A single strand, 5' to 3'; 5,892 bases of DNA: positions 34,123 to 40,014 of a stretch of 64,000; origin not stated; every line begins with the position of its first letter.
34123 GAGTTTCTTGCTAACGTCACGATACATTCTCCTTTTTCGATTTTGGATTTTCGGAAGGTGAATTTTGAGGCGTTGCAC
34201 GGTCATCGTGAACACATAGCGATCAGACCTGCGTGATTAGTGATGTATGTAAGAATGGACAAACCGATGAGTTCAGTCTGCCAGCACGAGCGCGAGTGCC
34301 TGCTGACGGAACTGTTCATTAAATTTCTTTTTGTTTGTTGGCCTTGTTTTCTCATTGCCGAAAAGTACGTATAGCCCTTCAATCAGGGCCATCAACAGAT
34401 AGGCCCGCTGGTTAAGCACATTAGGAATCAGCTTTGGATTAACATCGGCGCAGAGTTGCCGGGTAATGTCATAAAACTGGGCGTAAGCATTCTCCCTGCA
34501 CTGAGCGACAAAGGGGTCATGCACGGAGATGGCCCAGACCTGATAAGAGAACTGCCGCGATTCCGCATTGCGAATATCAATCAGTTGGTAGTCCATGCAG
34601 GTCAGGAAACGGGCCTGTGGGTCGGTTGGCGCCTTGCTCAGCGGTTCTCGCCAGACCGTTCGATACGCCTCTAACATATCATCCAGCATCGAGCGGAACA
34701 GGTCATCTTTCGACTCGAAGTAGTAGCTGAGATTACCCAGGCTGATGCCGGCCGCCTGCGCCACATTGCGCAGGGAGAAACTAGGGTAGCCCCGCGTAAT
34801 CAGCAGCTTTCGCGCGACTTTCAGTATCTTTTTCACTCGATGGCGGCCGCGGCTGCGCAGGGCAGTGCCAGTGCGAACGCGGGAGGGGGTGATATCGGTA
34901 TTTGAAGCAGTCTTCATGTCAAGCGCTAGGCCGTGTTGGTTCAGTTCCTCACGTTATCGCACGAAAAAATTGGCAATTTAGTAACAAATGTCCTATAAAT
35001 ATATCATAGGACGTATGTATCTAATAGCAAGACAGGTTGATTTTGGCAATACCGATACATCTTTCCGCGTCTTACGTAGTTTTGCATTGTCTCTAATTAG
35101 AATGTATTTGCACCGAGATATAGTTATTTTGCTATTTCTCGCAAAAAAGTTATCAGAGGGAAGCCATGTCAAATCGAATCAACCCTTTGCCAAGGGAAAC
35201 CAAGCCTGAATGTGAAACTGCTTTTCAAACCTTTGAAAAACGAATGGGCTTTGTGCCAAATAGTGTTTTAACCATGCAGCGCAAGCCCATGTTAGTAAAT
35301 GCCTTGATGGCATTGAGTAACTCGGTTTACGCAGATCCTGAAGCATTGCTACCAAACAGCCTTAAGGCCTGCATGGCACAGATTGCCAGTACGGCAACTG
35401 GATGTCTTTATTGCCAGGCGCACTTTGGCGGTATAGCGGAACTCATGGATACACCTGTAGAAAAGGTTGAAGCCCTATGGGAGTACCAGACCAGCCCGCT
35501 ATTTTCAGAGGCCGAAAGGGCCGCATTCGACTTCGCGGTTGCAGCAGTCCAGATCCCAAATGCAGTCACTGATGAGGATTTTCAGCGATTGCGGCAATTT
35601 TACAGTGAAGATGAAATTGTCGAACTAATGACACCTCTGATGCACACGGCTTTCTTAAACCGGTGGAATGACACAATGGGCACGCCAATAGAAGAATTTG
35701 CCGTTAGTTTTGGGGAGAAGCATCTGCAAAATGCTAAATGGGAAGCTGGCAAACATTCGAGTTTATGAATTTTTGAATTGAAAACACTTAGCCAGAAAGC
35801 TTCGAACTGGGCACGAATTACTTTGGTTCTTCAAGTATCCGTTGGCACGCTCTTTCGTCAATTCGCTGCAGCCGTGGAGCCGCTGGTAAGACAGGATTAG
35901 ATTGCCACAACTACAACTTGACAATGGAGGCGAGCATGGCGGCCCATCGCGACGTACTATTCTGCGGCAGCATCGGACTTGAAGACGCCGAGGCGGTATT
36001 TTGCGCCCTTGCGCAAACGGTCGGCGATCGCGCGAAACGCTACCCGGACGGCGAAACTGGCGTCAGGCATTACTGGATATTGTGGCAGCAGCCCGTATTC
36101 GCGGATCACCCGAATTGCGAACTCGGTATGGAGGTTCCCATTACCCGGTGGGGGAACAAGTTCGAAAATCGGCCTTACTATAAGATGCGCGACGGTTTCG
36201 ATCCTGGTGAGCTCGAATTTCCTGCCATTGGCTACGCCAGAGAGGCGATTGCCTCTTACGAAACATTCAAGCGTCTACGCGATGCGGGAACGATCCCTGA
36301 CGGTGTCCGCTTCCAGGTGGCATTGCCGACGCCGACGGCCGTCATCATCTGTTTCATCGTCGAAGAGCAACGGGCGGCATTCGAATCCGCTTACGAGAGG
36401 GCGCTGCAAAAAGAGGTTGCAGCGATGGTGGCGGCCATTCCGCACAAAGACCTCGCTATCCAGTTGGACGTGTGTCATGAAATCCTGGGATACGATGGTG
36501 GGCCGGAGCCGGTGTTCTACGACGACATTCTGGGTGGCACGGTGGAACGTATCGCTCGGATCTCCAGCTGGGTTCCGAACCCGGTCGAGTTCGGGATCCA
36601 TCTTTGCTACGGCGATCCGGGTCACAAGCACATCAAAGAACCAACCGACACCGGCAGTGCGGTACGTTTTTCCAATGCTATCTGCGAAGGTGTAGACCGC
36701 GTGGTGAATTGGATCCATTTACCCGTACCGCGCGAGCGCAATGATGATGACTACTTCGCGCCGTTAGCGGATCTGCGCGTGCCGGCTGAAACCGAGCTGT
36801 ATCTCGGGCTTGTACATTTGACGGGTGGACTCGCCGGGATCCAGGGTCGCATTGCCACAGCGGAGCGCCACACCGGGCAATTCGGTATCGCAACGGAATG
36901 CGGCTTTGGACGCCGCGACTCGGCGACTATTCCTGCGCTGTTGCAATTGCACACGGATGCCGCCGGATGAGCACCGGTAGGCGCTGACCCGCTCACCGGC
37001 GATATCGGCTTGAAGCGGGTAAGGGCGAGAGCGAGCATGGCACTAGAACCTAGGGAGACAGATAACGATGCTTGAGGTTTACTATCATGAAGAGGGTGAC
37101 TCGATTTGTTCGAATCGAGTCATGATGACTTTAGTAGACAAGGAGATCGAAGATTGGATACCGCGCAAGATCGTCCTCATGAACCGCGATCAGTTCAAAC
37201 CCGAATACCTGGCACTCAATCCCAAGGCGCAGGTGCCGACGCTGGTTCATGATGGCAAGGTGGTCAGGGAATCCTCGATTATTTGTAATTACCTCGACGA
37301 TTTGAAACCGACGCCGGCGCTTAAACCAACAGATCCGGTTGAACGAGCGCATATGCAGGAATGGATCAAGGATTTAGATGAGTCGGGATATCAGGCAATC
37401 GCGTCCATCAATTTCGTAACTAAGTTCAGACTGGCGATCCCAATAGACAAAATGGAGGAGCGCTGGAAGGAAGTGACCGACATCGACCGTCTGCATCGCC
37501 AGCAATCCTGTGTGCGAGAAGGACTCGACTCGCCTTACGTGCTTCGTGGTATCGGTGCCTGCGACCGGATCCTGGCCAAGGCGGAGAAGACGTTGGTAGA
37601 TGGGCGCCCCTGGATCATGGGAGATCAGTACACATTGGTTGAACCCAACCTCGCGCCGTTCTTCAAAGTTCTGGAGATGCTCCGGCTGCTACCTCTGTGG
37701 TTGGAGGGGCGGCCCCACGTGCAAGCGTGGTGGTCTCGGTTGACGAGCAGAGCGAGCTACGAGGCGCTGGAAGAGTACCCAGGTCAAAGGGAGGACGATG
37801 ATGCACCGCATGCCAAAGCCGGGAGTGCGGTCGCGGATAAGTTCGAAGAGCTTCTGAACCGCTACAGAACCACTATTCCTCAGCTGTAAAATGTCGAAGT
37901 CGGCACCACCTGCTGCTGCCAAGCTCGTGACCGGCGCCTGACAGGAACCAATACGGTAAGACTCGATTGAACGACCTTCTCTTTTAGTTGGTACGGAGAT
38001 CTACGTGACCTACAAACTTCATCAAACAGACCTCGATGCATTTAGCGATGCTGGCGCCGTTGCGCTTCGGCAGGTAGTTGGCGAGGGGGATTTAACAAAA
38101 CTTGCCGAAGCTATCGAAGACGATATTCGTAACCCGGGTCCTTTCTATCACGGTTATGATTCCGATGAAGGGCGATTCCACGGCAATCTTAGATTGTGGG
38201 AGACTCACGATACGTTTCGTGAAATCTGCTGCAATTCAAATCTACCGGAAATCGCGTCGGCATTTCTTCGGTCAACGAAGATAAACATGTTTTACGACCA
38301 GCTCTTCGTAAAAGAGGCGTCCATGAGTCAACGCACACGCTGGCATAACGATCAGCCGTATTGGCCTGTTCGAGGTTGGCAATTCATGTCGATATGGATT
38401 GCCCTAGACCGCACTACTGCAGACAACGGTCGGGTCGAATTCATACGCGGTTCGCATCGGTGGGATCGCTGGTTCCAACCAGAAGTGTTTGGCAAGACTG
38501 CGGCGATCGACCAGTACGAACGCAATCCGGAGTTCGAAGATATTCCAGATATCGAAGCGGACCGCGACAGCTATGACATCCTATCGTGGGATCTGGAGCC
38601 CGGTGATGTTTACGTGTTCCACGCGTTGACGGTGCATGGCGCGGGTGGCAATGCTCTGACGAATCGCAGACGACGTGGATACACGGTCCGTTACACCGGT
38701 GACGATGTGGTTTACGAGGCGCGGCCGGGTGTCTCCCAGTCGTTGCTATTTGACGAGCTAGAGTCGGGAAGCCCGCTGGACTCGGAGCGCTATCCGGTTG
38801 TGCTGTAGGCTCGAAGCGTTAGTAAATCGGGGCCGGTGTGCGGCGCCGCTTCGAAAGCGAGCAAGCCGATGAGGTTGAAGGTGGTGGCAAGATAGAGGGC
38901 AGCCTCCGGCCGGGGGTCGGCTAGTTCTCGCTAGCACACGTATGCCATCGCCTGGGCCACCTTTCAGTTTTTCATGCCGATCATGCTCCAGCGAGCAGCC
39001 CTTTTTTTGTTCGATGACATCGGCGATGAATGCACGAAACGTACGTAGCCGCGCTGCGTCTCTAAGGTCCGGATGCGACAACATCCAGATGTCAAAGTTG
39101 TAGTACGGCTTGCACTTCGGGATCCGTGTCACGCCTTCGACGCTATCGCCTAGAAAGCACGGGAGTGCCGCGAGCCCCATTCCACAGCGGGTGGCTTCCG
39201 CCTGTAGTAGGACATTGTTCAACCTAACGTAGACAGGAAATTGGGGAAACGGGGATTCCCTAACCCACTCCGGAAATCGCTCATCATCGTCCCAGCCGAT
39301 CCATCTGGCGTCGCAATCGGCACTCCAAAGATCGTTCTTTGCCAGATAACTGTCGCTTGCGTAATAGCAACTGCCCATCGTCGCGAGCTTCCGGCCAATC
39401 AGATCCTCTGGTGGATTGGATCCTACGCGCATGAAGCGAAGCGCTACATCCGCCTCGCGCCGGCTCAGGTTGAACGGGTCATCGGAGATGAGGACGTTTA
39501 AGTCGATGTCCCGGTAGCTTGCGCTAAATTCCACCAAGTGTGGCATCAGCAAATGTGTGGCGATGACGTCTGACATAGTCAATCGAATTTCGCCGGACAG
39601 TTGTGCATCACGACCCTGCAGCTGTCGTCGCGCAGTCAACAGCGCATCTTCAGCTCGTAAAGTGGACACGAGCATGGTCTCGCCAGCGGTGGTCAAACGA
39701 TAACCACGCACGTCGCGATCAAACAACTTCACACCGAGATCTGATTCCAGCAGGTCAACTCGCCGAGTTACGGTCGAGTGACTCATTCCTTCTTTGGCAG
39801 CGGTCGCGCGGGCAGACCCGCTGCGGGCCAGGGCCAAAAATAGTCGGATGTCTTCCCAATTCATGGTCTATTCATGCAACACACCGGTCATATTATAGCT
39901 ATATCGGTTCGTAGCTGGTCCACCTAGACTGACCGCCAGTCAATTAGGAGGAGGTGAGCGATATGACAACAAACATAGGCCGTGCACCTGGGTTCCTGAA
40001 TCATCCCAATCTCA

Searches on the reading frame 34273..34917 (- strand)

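Call 8: search_protein_families(library=pfam, proteins=[window:34273-34917:-])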
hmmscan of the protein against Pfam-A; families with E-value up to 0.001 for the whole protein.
window:34273-34917:- (214 aa): 2 families
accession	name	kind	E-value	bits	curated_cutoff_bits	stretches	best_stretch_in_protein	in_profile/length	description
PF00440.29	TetR_N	-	3.5e-13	49.6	24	1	31-76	1-46/47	Bacterial regulatory proteins, tetR family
PF13977.11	TetR_C_6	-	4.9e-06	27.2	27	1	119-186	21-90/115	BetI-type transcriptional repressor, C-terminal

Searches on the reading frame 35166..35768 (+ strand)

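Call 8: search_protein_families(library=pfam, proteins=[window:35166-35768:+])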
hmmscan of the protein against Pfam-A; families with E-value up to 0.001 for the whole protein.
window:35166-35768:+ (200 aa): 1 family
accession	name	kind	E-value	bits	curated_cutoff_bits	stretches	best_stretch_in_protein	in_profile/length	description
PF02627.25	CMD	-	0.00039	20.8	23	0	43-124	3-82/84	Carboxymuconolactone decarboxylase family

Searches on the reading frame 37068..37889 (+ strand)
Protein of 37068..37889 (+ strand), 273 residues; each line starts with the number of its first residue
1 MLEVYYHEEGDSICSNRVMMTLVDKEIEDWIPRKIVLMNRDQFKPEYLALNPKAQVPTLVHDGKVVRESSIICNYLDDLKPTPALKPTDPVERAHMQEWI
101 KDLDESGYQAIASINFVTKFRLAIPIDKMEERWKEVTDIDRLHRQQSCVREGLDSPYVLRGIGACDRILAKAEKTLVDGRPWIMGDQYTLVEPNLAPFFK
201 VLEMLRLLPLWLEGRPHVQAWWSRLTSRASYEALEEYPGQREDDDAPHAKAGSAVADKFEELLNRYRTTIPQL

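Call 8: search_protein_families(library=pfam, proteins=[window:37068-37889:+])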
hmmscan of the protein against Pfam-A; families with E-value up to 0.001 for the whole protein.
window:37068-37889:+ (273 aa): 5 families
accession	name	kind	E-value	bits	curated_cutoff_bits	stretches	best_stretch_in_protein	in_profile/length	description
PF13409.12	GST_N_2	-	1e-13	52.1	25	1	12-78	2-69/70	Glutathione S-transferase, N-terminal domain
PF13417.12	GST_N_3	-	6.4e-12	46.1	22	1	14-83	9-74/75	Glutathione S-transferase, N-terminal domain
PF02798.26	GST_N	-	7.8e-11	42.6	20.9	1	15-77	14-75/76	Glutathione S-transferase, N-terminal domain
PF00043.30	GST_C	-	7.8e-10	39.3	20.7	1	156-228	22-92/93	Glutathione S-transferase, C-terminal domain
PF13410.11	GST_C_2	-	2.8e-06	27.8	24.9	1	161-221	7-66/69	Glutathione S-transferase, C-terminal domain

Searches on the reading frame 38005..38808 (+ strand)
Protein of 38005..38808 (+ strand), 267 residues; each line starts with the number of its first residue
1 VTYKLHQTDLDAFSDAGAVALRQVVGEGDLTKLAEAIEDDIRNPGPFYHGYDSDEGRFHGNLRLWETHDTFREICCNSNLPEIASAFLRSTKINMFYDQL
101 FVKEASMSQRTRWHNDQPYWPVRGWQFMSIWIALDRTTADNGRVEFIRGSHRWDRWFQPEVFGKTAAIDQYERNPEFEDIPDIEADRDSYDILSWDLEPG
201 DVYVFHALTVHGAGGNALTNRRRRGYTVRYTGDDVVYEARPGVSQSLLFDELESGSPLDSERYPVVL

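Call 8: search_protein_families(library=pfam, proteins=[window:38005-38808:+])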
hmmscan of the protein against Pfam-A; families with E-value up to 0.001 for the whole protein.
window:38005-38808:+ (267 aa): 1 family
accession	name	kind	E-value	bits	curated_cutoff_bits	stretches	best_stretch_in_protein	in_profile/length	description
PF05721.19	PhyH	-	2e-27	97.3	22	1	14-223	2-211/213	Phytanoyl-CoA dioxygenase (PhyH)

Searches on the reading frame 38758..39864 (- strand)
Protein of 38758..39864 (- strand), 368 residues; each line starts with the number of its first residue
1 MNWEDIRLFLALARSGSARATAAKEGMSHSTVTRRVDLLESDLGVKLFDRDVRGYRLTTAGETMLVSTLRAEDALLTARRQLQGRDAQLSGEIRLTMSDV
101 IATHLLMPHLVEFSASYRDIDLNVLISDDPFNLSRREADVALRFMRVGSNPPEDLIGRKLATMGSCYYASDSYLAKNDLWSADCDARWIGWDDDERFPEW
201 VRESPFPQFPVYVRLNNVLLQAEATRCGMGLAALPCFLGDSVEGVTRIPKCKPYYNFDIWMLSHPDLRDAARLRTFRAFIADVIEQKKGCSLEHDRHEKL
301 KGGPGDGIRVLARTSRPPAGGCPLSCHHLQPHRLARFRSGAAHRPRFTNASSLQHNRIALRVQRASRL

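Call 8: search_protein_families(library=pfam, proteins=[window:38758-39864:-])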
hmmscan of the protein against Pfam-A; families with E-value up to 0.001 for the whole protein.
window:38758-39864:- (368 aa): 2 families
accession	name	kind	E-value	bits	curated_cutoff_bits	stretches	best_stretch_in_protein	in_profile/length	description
PF03466.25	LysR_substrate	-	3e-20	73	28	1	87-283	2-207/209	LysR substrate binding domain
PF00126.33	HTH_1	-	9.8e-18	64.3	26.6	1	3-62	1-60/60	Bacterial regulatory helix-turn-helix protein, lysR family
